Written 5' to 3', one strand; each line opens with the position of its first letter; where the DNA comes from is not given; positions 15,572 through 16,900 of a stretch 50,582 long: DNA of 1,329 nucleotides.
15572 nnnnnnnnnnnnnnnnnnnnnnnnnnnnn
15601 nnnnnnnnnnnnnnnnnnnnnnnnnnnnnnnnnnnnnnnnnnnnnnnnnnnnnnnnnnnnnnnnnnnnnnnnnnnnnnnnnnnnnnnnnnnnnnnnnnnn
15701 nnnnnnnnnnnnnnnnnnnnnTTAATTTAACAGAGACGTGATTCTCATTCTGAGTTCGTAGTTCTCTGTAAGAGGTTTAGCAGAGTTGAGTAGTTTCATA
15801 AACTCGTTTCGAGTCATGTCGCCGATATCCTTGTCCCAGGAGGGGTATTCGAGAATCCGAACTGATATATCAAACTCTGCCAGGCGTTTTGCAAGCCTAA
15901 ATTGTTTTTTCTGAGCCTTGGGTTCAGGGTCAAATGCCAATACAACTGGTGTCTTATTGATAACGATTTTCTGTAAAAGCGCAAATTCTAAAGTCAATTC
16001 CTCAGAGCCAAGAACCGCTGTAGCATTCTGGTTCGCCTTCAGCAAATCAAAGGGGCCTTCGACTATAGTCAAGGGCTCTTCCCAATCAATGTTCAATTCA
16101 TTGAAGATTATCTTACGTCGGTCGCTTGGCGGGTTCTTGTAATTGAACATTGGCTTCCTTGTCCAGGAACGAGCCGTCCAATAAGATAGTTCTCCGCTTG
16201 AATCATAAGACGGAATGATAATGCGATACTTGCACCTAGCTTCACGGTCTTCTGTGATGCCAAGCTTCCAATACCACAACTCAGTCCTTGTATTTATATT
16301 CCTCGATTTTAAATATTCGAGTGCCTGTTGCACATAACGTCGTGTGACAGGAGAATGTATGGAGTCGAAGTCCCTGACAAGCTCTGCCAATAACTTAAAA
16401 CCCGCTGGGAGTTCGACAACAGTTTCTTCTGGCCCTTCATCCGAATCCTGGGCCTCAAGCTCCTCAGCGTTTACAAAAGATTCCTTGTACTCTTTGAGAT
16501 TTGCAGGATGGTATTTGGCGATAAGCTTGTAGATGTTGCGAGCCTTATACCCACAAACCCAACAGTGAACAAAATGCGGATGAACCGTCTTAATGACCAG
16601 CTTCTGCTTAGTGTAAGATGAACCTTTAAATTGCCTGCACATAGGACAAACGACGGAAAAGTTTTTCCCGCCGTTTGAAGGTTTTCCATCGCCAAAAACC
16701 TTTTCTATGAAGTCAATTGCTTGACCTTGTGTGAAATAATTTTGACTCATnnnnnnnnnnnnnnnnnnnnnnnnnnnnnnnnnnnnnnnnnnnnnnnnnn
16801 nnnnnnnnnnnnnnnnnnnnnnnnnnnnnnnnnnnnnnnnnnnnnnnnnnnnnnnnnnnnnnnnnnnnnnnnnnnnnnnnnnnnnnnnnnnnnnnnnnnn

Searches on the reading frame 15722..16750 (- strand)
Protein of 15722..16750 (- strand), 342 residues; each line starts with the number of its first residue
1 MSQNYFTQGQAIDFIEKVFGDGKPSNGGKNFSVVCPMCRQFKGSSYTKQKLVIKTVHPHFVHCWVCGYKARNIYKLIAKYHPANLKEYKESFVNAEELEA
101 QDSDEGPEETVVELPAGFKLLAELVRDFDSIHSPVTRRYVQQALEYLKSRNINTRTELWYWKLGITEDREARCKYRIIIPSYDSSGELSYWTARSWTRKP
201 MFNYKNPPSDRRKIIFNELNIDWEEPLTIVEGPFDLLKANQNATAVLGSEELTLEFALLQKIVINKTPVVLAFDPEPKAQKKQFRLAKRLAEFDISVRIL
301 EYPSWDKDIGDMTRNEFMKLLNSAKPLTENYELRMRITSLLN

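Call 22: search_protein_families(library=phrogs, proteins=[window:15722-16750:-], max_evalue=0.00001)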
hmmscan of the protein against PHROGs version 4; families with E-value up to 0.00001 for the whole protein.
window:15722-16750:- (342 aa): 2 families
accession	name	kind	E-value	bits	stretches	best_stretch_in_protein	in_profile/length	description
phrog_47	-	DNA, RNA and nucleotide metabolism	2.1e-38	133.5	1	12-333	31-344/947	DNA primase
phrog_6444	-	DNA, RNA and nucleotide metabolism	1e-06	28.9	0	171-329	198-371/577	DNA primase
